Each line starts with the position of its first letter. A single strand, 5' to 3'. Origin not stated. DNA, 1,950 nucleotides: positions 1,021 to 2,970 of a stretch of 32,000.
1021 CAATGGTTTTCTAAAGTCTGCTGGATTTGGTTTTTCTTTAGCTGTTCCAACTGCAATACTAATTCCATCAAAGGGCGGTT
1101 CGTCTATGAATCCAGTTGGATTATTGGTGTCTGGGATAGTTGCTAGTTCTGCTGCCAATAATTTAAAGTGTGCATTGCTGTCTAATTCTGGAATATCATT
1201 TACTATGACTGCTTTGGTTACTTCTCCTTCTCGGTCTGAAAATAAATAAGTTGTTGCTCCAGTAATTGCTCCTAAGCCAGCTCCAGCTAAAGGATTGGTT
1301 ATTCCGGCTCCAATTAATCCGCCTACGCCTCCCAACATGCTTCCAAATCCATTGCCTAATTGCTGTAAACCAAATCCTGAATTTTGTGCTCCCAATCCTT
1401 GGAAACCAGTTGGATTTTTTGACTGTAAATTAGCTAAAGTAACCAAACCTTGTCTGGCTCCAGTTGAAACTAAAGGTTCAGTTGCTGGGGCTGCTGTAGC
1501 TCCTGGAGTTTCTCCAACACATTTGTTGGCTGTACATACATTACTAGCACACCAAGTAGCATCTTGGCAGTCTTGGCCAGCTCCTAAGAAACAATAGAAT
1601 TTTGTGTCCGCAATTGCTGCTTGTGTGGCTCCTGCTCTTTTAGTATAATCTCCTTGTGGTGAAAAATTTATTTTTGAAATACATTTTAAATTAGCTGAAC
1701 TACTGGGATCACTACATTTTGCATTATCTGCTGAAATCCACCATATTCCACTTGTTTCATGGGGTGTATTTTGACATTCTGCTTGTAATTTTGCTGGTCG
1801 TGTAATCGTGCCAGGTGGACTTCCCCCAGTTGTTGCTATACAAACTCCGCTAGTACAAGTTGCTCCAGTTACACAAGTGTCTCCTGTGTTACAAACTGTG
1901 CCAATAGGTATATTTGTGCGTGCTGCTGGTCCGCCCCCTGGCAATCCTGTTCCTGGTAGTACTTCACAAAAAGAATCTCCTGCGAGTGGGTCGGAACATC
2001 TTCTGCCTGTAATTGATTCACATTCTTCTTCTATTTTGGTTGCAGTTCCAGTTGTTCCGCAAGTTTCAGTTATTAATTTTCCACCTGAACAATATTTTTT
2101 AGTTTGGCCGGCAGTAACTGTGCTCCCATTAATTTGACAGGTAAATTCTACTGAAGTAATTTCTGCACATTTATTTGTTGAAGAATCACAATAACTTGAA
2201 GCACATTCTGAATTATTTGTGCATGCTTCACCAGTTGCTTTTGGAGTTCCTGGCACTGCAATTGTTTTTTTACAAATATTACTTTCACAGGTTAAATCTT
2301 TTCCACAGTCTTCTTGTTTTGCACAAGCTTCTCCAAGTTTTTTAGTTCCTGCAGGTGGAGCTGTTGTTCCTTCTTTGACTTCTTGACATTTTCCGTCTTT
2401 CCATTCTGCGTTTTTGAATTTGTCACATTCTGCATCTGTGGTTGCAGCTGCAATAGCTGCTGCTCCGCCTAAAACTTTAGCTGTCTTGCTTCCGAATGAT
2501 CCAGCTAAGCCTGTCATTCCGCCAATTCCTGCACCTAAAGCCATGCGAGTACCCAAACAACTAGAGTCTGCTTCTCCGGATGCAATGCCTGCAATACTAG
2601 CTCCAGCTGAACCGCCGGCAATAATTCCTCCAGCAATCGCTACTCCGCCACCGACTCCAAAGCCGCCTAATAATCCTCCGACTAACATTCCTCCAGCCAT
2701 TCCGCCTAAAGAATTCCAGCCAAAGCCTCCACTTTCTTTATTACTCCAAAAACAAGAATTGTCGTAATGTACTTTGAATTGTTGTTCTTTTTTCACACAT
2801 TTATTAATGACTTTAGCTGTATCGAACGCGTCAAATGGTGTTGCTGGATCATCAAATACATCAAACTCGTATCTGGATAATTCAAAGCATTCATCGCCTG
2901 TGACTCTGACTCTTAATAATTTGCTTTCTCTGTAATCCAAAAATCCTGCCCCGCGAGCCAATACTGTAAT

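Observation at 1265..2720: Giant 1 distal module: two glycine-zipper hydrophobic segments flanking four Cys-rich GxxC-x5-C-x5-C-x4-C repeats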

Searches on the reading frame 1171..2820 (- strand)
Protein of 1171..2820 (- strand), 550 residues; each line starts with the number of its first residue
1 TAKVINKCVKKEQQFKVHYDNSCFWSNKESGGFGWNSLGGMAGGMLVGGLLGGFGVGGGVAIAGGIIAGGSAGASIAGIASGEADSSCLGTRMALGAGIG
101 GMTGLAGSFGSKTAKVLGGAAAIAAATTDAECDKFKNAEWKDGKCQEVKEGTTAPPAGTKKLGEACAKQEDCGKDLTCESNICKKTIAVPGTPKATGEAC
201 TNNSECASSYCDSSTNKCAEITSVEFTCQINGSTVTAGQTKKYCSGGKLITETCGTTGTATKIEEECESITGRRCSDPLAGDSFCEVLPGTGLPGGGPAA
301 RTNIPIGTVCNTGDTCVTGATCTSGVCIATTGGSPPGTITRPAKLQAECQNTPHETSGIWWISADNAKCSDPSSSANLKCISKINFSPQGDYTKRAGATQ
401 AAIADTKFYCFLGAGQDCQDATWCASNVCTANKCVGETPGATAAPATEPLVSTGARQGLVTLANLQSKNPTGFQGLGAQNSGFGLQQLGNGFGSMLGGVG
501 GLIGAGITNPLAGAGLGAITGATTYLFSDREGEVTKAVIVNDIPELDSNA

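Call 10: search_protein_families(library=pfam, proteins=[window:1261-2790:-], max_evalue=1)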
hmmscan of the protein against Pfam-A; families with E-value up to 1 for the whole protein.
window:1261-2790:- (510 aa): 1 family
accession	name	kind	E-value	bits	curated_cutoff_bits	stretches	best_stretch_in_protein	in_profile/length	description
PF01683.23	EB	-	0.15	12.6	24.3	1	132-174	9-40/52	EB module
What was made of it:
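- On Dickkopf N-terminal Cys-rich domain (PF04706): A Pfam scan of aa 1451-1960 at E<=1 returned only the EB module at E 0.15 (call 10).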

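Call 21: search_protein_families(library=ncbifam, proteins=[window:1261-2790:-], max_evalue=10)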
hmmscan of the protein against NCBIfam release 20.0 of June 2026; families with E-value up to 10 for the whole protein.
window:1261-2790:- (510 aa): 0 families

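Call 43: search_protein_families(library=pfam, alignment_id=A2, max_evalue=0.01)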
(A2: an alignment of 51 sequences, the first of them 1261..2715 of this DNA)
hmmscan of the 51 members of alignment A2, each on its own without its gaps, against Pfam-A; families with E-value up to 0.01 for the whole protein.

A. member 1, window:1261-2715:- (485 aa): 0 families

B. families by the number of members that match (of 51 scanned): 11 families
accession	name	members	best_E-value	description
PF22352.2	K319L-like_PKD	1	1.1e-06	K319L-like, PKD domain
PF09177.16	STX6_10_61_N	1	0.00054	Syntaxin 6/10/61, N-terminal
PF18911.6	PKD_4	1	0.00081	PKD domain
PF07694.17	5TM-5TMR_LYT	1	0.00083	5TMR of 5TMR-LYT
PF14282.11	FlxA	1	0.00099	FlxA-like protein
PF01607.29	CBM_14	1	0.0021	Chitin binding Peritrophin-A domain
PF22962.3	Ig_NUP210_7th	1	0.0023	NUP210 Ig-like domain 7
PF00801.26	PKD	1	0.004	PKD domain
PF07352.17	Phage_Mu_Gam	1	0.0066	Bacteriophage Mu Gam like protein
PF06208.17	BDV_G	1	0.0079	Borna disease virus G protein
PF17078.10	SHE3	1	0.0092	SWI5-dependent HO expression protein 3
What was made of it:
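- On Dickkopf N-terminal Cys-rich domain (PF04706): The scan of the 485-aa module at E<=0.01 returned nothing (call 43).
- One insert carries a PKD domain (E 1e-6) and none carries a domain typical of cytoplasmic proteins (call 43). One insert contains a PKD domain (call 43).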

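Call 77: search_solved_structures(query=window:1171-2820:-, max_evalue=10)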
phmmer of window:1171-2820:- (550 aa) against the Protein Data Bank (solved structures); distinct sequences matched with E-value up to 10: 0.

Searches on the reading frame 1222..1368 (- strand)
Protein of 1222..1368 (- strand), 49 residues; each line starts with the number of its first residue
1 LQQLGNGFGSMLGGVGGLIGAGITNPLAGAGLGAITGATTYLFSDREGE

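Call 60: search_protein_families(library=pfam, proteins=[window:1222-1368:-], max_evalue=10)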
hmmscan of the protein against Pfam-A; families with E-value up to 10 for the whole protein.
seq(49 aa): 4 families
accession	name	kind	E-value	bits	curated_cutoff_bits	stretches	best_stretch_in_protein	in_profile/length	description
PF13436.11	Gly-zipper_OmpA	-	0.091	13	27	1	9-39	7-38/44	Glycine-zipper domain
PF06897.17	DUF1269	-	0.11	13.2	26.9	1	15-45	7-37/100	Protein of unknown function (DUF1269)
PF13441.11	Gly-zipper_YMGG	-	3.5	7.9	28.9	1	13-39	11-37/45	YMGG-like Gly-zipper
PF13488.11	Gly-zipper_Omp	-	6.2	7.3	25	0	9-39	2-33/46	Glycine zipper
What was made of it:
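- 1255..1353 (-): Segment 2: Gly-rich hydrophobic segment with a central NP (aa 1930-1962). The best Pfam match is Gly-zipper_OmpA at 13 bits against a cut-off of 27 (call 60).
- On Pfam glycine-zipper domains (PF13488, PF13436, PF13441, PF05433): Segment 2 gives Gly-zipper_OmpA at 13.0 bits (cut-off 27) and the other models at 8 bits or less (call 60).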

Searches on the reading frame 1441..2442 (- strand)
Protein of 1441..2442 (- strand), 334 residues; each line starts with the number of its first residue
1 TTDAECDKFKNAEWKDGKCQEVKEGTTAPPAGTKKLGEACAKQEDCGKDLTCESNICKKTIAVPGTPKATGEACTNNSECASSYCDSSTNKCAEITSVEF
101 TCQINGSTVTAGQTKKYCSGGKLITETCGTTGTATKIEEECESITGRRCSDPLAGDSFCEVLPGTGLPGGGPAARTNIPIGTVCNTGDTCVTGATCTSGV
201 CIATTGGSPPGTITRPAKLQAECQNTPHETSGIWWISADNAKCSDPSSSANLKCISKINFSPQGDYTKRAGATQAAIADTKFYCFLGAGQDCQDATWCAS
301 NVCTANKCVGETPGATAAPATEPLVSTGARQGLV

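Call 19: search_solved_structures(query=window:1441-2442:-, max_evalue=10, show_alignments=3)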
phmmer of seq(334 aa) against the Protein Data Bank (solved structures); distinct sequences matched with E-value up to 10: 0.

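Call 20: find_homologous_proteins(query=window:1441-2442:-, max_evalue=0.1)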
Query seq(334 aa): 4176 candidates shared short words with the query, none scored E <= 0.1.
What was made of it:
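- Tried and rejected: The word-indexed homolog search with the insert found nothing (call 20).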

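Call 57: search_protein_representatives(protein=window:1441-2442:-)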
Query: 334 residues. Proteins with E-value up to 0.001 (for the whole library): 4; up to 1e-10: 1; up to 1e-30: 1. The best 4 are listed.
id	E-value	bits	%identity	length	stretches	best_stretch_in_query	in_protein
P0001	1.0e-217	738.5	100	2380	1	1-334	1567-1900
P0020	8.0e-06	41.9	46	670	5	45-95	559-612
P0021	5.0e-05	39.3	43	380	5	65-95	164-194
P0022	7.5e-05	38.7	41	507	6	256-289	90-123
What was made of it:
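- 1441..2442 (-): Hypervariable insert (aa 1567-1900): 28 Cys and four 4-Cys repeats (nt 2272-2334, 2167-2232, 1840-1902, 1519-1578). Only three weak relatives exist among 1.84 billion representative proteins (call 57).
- g1's insert has essentially no homologs (calls 20, 57).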

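Call 59: search_protein_families(library=pfam, proteins=[P0020, P0021, P0022], max_evalue=0.01)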
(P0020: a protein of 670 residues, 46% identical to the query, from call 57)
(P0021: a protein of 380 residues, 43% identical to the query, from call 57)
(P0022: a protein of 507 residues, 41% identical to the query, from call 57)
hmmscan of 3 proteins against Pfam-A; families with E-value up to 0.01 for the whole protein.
P0020 (670 aa): 0 families

P0021 (380 aa): 0 families

P0022 (507 aa): 12 families
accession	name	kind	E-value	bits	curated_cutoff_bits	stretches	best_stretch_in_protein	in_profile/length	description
PF24266.1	HTH_HVO_0163_N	-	1.1e-16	61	31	0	76-93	6-23/70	HVO_0163, N-terminal HTH domain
PF21702.3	GLGE_C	-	3.3e-13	50.1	27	0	59-87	5-33/87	GLGE, C-terminal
PF21095.3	CarD_C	-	5.4e-08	33.2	23.1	0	97-121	30-54/87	CarD, C-terminal domain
PF22309.2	HK-GC-Chemotax_sensor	-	4e-05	24.2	27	0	55-106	8-59/122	HK/GC/Chemotaxis protein-like, sensor domain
PF16504.10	SP24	-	4.2e-05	24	30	0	25-55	3-33/147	Putative virion membrane protein of plant and insect virus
PF19850.4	DUF6325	-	0.0007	20.1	23.4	0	53-78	107-132/141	Family of unknown function (DUF6325)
PF16395.11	DUF5004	-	0.00074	20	21.6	0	87-120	115-151/153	Domain of unknown function (DUF5004)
PF16879.10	Sin3a_C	-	0.0021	18.1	26.8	0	109-130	86-107/281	C-terminal domain of Sin3a protein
PF05593.20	RHS_repeat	-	0.0037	18.1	22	0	30-40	16-26/38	RHS Repeat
PF06715.18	Gp5_C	-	0.0046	17.4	20.4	0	45-55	12-22/24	Gp5 C-terminal repeat (3 copies)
PF07041.16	DUF1327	-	0.0048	17.5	25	0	322-365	15-58/93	Protein of unknown function (DUF1327)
PF00794.24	PI3K_rbd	-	0.0062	17.1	22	0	103-135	40-72/106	PI3-kinase family, ras-binding domain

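Call 62: list_cluster_members(proteins=[P0020, P0021, P0002, P0008])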
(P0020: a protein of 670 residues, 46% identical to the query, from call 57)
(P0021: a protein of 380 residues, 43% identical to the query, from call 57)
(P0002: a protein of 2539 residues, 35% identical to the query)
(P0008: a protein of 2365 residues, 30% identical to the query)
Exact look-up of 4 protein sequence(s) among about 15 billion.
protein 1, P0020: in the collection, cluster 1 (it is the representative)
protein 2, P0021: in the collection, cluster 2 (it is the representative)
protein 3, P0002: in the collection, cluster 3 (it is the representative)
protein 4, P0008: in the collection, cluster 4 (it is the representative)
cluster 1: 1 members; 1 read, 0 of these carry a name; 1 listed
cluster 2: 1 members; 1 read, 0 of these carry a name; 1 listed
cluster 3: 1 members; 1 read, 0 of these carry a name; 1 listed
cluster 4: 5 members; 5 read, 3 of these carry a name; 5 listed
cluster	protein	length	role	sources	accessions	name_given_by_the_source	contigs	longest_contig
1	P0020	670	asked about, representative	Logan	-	-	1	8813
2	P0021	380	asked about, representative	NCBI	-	-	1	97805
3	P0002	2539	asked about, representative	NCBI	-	-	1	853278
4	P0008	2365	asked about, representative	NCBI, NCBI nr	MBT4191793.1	MAG: hypothetical protein HOE11_00645, partial [Candidatus Diapherotrites archaeon] | hypothetical protein [Candidatus Diapherotrites archaeon]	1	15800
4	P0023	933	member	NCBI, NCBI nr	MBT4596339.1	MAG: hypothetical protein HOC95_00030, partial [Candidatus Diapherotrites archaeon] | hypothetical protein [Candidatus Diapherotrites archaeon]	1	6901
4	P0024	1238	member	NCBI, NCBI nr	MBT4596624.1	MAG: hypothetical protein HOC95_01480, partial [Candidatus Diapherotrites archaeon] | hypothetical protein [Candidatus Diapherotrites archaeon]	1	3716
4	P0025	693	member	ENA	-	-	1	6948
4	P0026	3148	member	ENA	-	-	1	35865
